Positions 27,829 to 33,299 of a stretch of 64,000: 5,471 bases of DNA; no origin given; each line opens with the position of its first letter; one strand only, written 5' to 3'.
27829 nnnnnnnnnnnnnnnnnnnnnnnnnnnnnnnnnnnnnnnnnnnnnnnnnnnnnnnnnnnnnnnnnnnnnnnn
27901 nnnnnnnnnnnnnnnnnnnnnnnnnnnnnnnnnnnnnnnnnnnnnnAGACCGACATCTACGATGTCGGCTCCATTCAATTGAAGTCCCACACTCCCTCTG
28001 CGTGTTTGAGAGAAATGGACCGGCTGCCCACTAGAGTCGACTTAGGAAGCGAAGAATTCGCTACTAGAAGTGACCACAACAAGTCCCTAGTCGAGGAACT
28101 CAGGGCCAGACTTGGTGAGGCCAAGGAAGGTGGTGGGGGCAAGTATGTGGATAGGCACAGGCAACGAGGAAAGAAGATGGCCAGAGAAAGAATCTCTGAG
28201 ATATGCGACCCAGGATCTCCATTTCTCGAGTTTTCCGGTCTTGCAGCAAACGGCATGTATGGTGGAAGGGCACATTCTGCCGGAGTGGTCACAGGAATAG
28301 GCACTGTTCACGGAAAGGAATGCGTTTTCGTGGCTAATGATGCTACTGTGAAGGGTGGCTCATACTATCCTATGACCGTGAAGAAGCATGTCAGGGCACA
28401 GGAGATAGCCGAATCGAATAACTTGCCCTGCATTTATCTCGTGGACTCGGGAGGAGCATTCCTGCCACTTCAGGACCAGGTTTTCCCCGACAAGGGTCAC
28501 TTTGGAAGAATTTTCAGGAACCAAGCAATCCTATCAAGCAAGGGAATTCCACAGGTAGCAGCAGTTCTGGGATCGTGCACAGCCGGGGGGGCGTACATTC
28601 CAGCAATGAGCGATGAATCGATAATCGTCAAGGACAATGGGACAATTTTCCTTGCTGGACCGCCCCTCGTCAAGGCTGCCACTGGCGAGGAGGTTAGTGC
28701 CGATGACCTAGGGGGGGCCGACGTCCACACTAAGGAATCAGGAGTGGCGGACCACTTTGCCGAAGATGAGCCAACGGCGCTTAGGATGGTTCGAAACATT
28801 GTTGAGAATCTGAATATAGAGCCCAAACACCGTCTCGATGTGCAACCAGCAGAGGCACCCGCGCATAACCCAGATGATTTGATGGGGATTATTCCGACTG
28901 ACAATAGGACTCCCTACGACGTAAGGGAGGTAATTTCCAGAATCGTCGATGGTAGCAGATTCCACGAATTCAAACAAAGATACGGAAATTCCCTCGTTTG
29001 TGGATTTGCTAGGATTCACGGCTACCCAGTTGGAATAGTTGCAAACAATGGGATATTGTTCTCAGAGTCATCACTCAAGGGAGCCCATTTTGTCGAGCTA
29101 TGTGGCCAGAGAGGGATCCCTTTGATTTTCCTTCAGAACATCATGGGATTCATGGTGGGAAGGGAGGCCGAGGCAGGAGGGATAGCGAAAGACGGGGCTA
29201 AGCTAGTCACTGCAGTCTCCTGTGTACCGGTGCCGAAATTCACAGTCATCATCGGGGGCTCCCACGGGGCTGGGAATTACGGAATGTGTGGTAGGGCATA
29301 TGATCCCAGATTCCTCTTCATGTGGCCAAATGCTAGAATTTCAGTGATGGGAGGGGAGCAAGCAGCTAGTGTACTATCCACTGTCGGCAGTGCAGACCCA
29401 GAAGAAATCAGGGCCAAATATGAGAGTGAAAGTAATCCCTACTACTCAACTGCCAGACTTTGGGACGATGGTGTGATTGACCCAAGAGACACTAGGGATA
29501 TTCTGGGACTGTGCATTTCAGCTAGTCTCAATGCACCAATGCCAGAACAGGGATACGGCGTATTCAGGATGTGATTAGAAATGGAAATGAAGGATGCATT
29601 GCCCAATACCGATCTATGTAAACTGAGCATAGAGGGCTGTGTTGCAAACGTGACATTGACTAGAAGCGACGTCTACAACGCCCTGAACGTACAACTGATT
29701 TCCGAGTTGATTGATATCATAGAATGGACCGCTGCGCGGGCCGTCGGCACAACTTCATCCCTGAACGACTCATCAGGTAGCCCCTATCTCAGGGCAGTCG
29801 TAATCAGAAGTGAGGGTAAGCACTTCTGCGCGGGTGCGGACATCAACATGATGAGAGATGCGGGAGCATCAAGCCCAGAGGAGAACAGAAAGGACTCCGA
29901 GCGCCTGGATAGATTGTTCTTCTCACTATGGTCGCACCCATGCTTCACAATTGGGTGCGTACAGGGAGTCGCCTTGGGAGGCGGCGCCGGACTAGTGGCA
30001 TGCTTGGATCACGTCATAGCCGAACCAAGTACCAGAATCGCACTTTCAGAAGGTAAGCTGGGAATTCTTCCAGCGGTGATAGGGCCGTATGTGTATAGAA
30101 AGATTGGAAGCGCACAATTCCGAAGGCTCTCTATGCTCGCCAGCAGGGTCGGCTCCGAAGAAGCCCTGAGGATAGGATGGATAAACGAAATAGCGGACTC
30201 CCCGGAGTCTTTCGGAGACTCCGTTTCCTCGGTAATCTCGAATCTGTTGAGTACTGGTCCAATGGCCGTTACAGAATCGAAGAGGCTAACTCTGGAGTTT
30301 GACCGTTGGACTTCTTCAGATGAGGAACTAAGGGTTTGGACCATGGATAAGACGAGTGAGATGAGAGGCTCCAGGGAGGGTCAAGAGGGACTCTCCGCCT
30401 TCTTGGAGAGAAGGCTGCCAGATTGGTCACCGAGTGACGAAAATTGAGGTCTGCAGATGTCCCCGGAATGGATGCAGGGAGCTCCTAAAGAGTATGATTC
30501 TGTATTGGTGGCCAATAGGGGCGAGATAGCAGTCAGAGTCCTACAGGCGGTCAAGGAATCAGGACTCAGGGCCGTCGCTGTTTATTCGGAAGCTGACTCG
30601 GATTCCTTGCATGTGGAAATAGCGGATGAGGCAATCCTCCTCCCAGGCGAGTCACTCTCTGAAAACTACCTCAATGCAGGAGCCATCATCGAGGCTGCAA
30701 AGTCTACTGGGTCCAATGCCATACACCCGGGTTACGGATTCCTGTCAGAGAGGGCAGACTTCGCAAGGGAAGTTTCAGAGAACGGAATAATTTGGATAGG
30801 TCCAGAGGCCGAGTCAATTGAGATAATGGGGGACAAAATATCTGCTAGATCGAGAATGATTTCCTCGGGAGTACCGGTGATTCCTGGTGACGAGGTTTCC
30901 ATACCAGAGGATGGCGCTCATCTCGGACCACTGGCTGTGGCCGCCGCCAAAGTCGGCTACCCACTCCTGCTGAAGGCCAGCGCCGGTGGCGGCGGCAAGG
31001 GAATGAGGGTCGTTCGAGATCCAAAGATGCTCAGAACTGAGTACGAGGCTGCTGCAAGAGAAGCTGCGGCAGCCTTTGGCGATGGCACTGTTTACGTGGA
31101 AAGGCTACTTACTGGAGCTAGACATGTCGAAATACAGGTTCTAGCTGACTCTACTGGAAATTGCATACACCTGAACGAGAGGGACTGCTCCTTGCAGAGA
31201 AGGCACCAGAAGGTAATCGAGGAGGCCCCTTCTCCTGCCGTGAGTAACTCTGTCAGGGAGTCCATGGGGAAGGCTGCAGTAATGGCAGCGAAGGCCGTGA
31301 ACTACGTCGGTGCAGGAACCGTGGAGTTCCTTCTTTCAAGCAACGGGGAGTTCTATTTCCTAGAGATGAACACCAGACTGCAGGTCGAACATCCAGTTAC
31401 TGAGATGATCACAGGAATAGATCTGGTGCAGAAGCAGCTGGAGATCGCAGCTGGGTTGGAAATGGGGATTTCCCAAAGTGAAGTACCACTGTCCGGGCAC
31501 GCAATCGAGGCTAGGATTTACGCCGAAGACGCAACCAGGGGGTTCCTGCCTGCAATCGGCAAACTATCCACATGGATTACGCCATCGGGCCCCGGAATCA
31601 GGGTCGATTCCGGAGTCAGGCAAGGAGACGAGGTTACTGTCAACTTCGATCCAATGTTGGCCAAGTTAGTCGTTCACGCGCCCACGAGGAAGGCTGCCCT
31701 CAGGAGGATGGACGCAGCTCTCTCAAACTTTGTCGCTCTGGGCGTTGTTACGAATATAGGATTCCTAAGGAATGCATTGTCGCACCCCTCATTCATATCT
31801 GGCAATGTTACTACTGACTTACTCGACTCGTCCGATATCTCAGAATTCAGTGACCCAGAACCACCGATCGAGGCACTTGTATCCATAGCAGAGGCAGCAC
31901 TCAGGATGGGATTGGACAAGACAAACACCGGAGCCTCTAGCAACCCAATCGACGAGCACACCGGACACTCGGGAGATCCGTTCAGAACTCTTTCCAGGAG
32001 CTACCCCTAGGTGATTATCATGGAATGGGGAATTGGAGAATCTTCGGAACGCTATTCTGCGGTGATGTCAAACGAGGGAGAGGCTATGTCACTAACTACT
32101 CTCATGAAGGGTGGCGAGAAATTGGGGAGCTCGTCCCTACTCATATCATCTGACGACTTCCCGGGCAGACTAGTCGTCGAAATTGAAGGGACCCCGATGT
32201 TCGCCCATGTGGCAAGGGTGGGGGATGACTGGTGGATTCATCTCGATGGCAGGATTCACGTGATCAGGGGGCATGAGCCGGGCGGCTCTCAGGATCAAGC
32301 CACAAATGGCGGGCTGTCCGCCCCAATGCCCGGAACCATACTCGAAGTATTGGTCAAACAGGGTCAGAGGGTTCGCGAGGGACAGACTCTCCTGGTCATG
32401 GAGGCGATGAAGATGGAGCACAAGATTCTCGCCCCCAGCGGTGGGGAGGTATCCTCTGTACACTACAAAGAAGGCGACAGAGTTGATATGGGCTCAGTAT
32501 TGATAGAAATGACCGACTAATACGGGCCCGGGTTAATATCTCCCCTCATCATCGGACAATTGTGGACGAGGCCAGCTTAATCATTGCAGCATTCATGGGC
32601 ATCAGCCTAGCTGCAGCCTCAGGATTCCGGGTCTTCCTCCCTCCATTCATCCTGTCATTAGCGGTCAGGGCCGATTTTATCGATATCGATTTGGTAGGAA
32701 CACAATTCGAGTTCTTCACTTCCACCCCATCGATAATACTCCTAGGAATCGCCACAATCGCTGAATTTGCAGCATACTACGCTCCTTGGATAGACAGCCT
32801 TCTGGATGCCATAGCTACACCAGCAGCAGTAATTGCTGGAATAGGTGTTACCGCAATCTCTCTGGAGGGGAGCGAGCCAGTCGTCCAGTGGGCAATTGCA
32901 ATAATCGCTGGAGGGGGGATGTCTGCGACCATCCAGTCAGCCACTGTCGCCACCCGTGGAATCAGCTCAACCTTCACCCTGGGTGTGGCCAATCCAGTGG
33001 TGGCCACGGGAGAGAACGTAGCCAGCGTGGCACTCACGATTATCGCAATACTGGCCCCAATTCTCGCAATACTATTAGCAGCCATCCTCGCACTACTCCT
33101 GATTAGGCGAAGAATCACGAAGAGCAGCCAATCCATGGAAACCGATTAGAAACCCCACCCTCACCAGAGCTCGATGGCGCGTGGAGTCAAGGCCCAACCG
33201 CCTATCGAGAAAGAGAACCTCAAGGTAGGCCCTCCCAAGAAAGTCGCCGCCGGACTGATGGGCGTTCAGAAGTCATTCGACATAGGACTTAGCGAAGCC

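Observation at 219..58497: Family of sense-strand C-(TAN)-G triloop hairpins in front of the first gene of functional modules: candidate undescribed cis-regulatory/RNA-processing system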

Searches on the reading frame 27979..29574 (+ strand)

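Call 7: search_protein_families(library=pfam, proteins=[window:27979-29574:+])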
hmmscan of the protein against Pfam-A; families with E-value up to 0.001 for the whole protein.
window:27979-29574:+ (531 aa): 2 families
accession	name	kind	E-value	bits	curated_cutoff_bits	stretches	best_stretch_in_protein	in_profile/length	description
PF01039.27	Carboxyl_trans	-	1.5e-150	502.6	22.3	1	60-521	2-483/493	Carboxyl transferase domain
PF03255.19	ACCA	-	2.6e-12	47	23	2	101-217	92-213/310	Acetyl co-enzyme A carboxylase carboxyltransferase-like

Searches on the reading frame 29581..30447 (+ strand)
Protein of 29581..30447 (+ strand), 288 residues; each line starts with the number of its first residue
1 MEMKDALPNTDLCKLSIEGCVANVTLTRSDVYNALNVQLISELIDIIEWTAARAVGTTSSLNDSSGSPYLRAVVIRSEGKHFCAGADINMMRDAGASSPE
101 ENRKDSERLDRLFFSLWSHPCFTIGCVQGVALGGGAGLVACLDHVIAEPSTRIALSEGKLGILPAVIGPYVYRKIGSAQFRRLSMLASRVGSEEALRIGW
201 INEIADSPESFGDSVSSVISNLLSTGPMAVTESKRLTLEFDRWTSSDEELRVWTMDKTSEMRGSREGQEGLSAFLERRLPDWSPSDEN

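Call 56: search_protein_families(library=pfam, proteins=[window:29581-30447:+], max_evalue=0.001)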
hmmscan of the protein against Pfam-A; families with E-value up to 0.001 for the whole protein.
window:29581-30447:+ (288 aa): 2 families
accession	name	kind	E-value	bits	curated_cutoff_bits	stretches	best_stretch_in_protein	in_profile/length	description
PF00378.25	ECH_1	-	2.4e-35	122.5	27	1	18-283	3-249/251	Enoyl-CoA hydratase/isomerase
PF16113.10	ECH_2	-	1.1e-18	68.3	27.2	1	23-207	3-174/335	Enoyl-CoA hydratase/isomerase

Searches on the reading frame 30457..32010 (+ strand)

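Call 56: search_protein_families(library=pfam, proteins=[window:30457-32010:+], max_evalue=0.001)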
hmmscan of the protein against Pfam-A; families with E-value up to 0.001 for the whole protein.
window:30457-32010:+ (517 aa): 5 families
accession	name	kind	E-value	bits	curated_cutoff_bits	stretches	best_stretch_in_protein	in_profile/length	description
PF02786.22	CPSase_L_D2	-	5.7e-73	245.4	19.8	1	126-336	1-208/211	Carbamoyl-phosphate synthase L chain, ATP binding domain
PF00289.28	Biotin_carb_N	-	1.4e-41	141.8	25.5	1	14-121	3-110/110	Biotin carboxylase, N-terminal domain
PF02785.25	Biotin_carb_C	-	2e-36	124.8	32.4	1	351-457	1-107/108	Biotin carboxylase C-terminal domain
PF07478.18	Dala_Dala_lig_C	-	6.5e-10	39.3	24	1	162-306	31-174/204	D-ala D-ala ligase C-terminus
PF02222.28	ATP-grasp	-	5.3e-08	33.1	27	1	161-307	24-162/179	ATP-grasp domain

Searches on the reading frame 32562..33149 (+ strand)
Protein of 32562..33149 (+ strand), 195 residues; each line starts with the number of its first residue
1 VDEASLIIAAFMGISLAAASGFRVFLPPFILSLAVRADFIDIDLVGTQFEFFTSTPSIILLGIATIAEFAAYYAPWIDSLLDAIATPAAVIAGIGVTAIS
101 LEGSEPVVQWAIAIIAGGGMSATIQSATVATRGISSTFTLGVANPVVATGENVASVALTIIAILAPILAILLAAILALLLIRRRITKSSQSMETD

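Call 56: search_protein_families(library=pfam, proteins=[window:32562-33149:+], max_evalue=0.001)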
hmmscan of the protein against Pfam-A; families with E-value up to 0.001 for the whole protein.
window:32562-33149:+ (195 aa): 1 family
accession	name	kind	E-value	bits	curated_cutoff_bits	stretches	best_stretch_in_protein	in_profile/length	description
PF13548.11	DUF4126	-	5.6e-42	143.9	27.5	1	11-182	2-171/175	Domain of unknown function (DUF4126)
